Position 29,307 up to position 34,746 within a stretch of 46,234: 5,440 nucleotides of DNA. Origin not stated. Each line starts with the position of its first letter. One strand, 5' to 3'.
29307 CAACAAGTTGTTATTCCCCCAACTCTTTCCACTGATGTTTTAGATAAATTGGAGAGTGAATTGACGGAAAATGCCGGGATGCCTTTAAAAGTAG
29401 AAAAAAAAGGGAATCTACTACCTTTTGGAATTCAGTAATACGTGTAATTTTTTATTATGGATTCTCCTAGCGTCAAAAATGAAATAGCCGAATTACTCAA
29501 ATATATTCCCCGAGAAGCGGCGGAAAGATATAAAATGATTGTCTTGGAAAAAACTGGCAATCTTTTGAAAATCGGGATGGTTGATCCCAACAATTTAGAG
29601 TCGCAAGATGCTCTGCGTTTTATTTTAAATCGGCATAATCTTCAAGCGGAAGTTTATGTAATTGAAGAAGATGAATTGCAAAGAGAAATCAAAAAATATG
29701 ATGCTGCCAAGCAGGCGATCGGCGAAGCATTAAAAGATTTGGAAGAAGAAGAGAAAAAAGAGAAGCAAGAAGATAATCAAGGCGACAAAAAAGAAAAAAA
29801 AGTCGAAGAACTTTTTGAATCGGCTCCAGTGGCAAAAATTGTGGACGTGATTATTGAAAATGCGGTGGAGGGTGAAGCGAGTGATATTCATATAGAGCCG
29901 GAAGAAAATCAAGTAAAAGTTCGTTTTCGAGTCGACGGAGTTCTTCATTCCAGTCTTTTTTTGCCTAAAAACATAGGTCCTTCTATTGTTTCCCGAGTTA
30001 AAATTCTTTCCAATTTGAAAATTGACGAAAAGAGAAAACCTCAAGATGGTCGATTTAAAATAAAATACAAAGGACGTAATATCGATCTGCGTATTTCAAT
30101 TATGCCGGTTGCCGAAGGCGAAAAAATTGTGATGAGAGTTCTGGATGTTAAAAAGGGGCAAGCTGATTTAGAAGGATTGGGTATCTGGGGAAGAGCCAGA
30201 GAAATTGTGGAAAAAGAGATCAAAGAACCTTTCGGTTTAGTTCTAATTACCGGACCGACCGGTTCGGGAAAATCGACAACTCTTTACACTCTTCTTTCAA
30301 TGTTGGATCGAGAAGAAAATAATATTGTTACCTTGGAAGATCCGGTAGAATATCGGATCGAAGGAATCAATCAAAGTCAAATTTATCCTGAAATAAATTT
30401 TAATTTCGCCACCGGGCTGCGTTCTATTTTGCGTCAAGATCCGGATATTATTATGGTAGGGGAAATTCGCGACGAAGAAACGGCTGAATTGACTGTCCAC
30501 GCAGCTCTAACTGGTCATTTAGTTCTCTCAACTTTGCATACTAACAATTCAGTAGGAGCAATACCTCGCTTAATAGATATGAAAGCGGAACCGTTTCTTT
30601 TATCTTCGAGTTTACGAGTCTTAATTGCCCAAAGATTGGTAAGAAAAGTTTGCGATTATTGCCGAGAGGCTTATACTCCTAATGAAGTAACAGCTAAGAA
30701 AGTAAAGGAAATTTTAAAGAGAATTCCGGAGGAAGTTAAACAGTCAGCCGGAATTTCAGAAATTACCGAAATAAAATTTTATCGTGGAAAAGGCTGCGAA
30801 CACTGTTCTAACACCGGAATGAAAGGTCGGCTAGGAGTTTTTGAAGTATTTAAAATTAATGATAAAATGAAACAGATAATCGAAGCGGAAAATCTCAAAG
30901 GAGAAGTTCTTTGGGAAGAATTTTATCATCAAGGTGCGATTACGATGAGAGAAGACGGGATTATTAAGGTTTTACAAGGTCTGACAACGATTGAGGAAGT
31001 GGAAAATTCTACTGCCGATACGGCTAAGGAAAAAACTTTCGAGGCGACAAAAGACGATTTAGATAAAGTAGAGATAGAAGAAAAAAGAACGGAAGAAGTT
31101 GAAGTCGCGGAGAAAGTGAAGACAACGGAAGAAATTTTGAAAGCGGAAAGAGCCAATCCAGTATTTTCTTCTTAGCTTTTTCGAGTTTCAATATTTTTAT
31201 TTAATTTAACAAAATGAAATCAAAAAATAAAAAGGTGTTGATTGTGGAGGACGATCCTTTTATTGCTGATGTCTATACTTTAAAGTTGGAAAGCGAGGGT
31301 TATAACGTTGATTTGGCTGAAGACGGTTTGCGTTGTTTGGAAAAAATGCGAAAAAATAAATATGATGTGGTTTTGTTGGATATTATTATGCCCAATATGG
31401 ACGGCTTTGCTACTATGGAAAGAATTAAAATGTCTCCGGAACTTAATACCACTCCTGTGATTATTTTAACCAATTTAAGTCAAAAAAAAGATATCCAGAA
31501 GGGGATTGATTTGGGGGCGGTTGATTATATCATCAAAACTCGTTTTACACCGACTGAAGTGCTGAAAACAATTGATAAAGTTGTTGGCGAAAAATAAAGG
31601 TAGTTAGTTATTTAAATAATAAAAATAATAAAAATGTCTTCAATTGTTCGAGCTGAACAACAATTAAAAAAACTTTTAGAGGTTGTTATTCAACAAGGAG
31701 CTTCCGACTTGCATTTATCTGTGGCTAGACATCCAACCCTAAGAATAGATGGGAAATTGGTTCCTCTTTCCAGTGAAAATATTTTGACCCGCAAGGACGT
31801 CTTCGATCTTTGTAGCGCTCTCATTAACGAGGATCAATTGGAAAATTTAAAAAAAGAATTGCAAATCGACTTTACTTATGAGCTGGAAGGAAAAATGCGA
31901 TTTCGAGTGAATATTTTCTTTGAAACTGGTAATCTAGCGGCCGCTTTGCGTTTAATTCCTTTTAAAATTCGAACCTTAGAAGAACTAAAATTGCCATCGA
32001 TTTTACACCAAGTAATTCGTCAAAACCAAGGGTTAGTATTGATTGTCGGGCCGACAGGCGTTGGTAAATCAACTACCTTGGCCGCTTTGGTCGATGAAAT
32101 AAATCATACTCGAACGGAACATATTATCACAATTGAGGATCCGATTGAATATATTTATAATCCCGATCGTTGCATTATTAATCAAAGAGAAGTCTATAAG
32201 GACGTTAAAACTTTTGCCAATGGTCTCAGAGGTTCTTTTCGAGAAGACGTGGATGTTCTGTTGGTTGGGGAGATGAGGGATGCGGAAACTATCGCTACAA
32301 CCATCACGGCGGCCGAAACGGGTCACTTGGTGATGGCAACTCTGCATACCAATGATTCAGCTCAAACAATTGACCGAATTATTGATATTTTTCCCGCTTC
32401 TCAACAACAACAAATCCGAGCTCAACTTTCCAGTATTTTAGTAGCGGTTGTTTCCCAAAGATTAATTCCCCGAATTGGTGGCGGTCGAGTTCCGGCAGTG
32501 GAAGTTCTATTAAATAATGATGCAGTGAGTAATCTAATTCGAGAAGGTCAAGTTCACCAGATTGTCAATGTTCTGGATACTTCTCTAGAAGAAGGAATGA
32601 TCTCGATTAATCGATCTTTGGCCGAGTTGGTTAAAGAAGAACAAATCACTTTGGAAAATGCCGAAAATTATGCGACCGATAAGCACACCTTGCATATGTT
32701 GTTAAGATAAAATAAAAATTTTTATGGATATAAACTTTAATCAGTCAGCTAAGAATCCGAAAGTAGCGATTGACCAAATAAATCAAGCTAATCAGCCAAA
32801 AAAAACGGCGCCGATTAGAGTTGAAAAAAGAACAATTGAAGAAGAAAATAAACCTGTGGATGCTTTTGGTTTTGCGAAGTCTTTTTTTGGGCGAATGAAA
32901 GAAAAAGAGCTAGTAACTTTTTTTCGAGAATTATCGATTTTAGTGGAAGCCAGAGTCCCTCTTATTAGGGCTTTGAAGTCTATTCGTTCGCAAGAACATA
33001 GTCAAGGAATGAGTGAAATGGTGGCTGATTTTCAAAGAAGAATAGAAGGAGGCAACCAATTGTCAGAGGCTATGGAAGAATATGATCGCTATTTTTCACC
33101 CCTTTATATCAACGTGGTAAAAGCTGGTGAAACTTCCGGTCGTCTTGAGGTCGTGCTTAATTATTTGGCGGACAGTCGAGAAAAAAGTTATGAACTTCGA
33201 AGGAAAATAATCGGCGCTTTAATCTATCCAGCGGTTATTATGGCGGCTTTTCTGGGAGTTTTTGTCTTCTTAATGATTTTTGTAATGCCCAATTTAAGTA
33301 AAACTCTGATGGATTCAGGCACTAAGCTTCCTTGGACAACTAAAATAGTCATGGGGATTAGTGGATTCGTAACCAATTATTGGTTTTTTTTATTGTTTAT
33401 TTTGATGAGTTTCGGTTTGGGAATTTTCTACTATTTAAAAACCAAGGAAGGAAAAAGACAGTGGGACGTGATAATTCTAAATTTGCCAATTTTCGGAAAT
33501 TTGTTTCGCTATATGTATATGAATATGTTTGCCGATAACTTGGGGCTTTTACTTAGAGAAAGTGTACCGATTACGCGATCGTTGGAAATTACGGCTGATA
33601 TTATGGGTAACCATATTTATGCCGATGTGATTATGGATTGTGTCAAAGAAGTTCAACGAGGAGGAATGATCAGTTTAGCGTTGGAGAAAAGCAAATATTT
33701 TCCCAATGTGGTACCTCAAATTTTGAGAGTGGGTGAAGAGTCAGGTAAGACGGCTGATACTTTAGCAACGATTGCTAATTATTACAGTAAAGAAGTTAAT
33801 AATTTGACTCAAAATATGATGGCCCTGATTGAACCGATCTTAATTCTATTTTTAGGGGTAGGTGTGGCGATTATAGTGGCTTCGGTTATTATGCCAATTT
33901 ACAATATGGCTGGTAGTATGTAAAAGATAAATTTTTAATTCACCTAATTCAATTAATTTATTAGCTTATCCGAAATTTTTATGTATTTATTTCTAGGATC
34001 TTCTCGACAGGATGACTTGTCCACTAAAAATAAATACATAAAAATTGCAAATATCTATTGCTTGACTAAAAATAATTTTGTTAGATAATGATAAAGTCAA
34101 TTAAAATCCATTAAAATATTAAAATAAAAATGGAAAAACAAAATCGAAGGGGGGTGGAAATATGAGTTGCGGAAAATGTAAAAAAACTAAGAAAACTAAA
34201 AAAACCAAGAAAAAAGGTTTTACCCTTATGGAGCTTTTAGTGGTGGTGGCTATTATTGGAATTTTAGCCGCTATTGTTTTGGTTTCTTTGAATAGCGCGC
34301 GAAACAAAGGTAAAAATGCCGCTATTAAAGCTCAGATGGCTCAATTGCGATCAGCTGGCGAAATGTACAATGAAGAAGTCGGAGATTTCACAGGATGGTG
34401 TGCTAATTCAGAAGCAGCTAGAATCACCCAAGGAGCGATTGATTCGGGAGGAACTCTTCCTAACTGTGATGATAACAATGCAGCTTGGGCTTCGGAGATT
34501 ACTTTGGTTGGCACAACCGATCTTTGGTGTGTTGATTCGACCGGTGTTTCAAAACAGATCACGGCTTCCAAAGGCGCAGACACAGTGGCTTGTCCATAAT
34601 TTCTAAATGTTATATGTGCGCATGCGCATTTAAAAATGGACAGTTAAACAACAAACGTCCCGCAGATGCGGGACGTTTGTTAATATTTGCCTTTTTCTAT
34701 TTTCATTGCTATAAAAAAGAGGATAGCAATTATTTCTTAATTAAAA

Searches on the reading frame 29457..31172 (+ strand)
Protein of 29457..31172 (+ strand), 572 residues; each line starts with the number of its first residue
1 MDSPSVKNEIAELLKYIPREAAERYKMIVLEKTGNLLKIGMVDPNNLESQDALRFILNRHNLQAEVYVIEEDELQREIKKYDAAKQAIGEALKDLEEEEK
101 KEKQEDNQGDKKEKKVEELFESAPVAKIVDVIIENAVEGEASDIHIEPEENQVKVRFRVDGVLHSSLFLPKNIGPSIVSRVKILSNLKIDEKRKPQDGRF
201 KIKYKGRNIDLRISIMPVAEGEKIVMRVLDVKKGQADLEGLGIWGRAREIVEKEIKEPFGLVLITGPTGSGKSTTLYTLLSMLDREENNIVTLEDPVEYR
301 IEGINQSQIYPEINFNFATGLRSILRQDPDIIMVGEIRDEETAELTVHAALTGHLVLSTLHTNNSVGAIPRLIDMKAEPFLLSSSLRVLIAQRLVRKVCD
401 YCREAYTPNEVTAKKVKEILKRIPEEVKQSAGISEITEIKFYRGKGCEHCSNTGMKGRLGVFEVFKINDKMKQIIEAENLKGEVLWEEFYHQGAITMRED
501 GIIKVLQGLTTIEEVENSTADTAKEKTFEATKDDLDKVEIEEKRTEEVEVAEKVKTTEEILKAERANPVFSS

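Call 19: search_protein_families(library=pfam, proteins=[window:29457-31172:+], max_evalue=0.01)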
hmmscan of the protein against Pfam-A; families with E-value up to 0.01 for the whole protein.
window:29457-31172:+ (572 aa): 12 families
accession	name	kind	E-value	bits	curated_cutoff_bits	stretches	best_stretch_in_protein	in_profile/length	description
PF00437.27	T2SSE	-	8.5e-128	426.5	24.9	1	121-516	4-369/370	Type II/IV secretion system protein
PF05157.20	MshEN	-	7.1e-12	45.6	23.1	1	11-83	15-85/90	MshEN domain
PF13401.12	AAA_22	-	3e-05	24.8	27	1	260-326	6-65/130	AAA domain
PF13191.12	AAA_16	-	0.00028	21.8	32.6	1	257-308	23-64/167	AAA ATPase domain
PF25199.1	nSTAND_NTPase5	-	0.0005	20.4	34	1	251-296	33-79/145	Novel STAND NTPase 5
PF00005.33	ABC_tran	-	0.00065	20.7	25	1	261-299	13-51/137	ABC transporter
PF13555.12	AAA_29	-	0.00077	19.6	27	1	259-278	22-41/61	P-loop containing region of AAA domain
PF20720.3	nSTAND3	-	0.00087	19.5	27.2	1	259-298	17-56/155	Novel STAND NTPase 3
PF02492.25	cobW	-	0.0012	18.9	20.7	0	262-290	3-31/180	CobW/HypB/UreG, nucleotide-binding domain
PF13173.12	AAA_14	-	0.0013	19.2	27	1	261-305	4-49/129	AAA domain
PF06414.18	Zeta_toxin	-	0.0058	16.5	22.3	0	261-295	18-52/199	Zeta toxin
PF01580.24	FtsK_SpoIIIE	-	0.0066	16.4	24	0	255-283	36-64/221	FtsK/SpoIIIE family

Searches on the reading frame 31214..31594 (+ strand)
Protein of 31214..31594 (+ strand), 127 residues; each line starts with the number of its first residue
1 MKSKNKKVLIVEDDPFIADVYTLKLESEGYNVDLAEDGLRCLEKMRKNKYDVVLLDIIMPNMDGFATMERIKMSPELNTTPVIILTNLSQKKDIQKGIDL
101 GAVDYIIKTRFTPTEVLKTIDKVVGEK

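Call 19: search_protein_families(library=pfam, proteins=[window:31214-31594:+], max_evalue=0.01)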
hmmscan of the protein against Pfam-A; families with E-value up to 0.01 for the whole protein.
window:31214-31594:+ (127 aa): 1 family
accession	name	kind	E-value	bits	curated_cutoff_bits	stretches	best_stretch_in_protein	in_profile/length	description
PF00072.30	Response_reg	-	1.4e-28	99.7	30.2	1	8-119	1-109/111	Response regulator receiver domain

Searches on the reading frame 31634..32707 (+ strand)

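Call 6: search_protein_families(library=pfam, proteins=[window:31634-32707:+], max_evalue=0.1)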
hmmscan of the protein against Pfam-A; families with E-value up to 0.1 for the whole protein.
window:31634-32707:+ (358 aa): 29 families (the best 25 are shown)
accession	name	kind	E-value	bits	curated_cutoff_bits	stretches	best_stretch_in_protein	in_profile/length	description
PF00437.27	T2SSE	-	2e-43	148.9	24.9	1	8-281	9-281/370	Type II/IV secretion system protein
PF13191.12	AAA_16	-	2e-06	28.9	32.6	1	118-191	10-82/167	AAA ATPase domain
PF13401.12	AAA_22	-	2e-06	28.6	27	1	129-196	2-59/130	AAA domain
PF13476.12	AAA_23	-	9.3e-05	23.6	27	1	125-152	12-39/201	AAA domain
PF00071.28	Ras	-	0.00015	21.8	21.6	0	182-254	81-154/162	Ras family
PF12775.13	AAA_7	-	0.00036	20.6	25.8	1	112-161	14-62/181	P-loop containing dynein motor region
PF20720.3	nSTAND3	-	0.00072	19.7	27.2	1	130-173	15-59/155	Novel STAND NTPase 3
PF00005.33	ABC_tran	-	0.0013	19.8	25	1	134-165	13-42/137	ABC transporter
PF13555.12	AAA_29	-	0.0014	18.8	27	1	128-152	17-42/61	P-loop containing region of AAA domain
PF01935.23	DUF87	-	0.0018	18.9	23.2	1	136-165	27-56/220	Helicase HerA, central domain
PF04851.21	ResIII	-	0.0021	18.4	22.5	1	128-170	19-62/164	Type III restriction enzyme, res subunit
PF01926.29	MMR_HSR1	-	0.0023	18.5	21.9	1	135-176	2-42/113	50S ribosome-binding GTPase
PF03193.22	RsgA_GTPase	-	0.0029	17.9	30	1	132-163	106-136/174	RsgA GTPase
PF13604.12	AAA_30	-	0.0041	17.3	27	1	124-158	10-44/191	AAA domain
PF25199.1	nSTAND_NTPase5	-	0.0048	17.2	34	1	125-171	34-80/145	Novel STAND NTPase 5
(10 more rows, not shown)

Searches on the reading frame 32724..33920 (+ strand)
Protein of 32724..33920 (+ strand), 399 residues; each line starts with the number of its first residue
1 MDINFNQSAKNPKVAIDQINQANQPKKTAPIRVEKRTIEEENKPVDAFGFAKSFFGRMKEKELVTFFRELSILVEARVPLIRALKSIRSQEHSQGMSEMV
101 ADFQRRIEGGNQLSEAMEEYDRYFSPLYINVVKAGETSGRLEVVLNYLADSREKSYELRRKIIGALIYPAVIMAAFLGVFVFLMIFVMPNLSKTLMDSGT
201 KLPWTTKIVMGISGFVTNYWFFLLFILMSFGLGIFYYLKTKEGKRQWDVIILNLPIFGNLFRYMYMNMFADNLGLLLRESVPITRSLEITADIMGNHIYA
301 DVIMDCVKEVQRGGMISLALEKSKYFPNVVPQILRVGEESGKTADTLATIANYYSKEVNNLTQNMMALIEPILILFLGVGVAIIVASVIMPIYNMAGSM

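Call 6: search_protein_families(library=pfam, proteins=[window:32724-33920:+], max_evalue=0.1)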
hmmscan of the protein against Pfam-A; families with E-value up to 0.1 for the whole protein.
window:32724-33920:+ (399 aa): 1 family
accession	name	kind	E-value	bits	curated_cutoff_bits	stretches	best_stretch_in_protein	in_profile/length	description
PF00482.28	T2SSF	-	1.4e-55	187.1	25.2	2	66-189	1-125/125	Type II secretion system (T2SS), protein F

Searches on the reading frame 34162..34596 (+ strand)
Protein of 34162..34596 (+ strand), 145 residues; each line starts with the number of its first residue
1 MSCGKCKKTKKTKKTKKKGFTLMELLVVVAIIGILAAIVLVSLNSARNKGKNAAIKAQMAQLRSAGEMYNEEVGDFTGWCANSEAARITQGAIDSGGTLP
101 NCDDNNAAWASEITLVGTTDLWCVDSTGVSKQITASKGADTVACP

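Call 6: search_protein_families(library=pfam, proteins=[window:34162-34596:+], max_evalue=0.1)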
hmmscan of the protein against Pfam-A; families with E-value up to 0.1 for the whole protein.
window:34162-34596:+ (145 aa): 6 families
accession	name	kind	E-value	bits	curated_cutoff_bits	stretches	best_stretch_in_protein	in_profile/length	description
PF07963.17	N_methyl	-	2.5e-09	36.8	21.2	1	15-40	2-27/27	Prokaryotic N-terminal methylation motif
PF00086.23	Thyroglobulin_1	-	0.012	15.4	20.6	1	90-140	15-64/67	Thyroglobulin type-1 repeat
PF17247.7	DUF5316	-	0.038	14.2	28.7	1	9-40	38-69/74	Family of unknown function (DUF5316)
PF06305.16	LapA_dom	-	0.063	13.6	28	0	25-63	22-60/64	Lipopolysaccharide assembly protein A domain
PF01241.23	PSI_PSAK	-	0.067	13.6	23.2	1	16-46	38-68/70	Photosystem I psaG / psaK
PF25686.1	Betaherpes_U91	-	0.079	12.9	27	0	13-68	6-62/157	Betaherpesvirus U91 protein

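Call 62: search_protein_families(library=ncbifam, proteins=[window:34162-34596:+], max_evalue=0.01)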
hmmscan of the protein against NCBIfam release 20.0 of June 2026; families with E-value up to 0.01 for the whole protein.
window:34162-34596:+ (145 aa): 14 families
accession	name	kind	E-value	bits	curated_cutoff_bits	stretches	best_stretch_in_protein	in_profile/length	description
TIGR01710.1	typeII_sec_gspG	equivalog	2.8e-12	46.8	88.85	1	18-76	1-59/134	type II secretion system major pseudopilin GspG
TIGR01708.2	typeII_sec_gspH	equivalog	9.5e-10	38.7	80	1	18-66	2-54/169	type II secretion system minor pseudopilin GspH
TIGR02532.1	IV_pilin_GFxxxE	domain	2.8e-09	36.4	16.3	1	17-40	1-24/24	prepilin-type N-terminal cleavage/methylation domain-containing protein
NF041775.1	typeIV_PilA_Myxo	equivalog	1.3e-07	31.8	400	1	16-70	9-63/214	type IV pilin protein PilA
NF007862.0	PRK10574.1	equivalog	2.3e-07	31.1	138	1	15-76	2-63/145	prepilin peptidase-dependent pilin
NF041013.1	T4P_ComGE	equivalog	1.4e-06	28.3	49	1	16-62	2-48/83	competence type IV pilus minor pilin ComGE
NF007800.0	PRK10506.1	equivalog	4.7e-06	26.5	158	1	12-87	3-87/163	prepilin peptidase-dependent protein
NF040999.1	pilin_ComGC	equivalog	9.4e-06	25.7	75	1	17-65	1-49/84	competence type IV pilus major pilin ComGC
TIGR02596.1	TIGR02596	subfamily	5.1e-05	23.4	70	1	20-48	1-29/196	Verru_Chthon cassette protein D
NF033598.2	elast_bind_EbpS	equivalog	0.0018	17.2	300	1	8-50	291-336/498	elastin-binding protein EbpS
NF045534.1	small_EYxxD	equivalog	0.0021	17.7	29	1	26-51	10-34/37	EYxxD motif small membrane protein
TIGR02599.1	TIGR02599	subfamily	0.0021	17.3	256.5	1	19-68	1-48/361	Verru_Chthon cassette protein C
NF040982.1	ComGD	equivalog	0.0031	17.9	70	1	17-47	1-31/139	competence type IV pilus minor pilin ComGD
TIGR01707.1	gspI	equivalog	0.0099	16.4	44.35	0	19-50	1-32/101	type II secretion system minor pseudopilin GspI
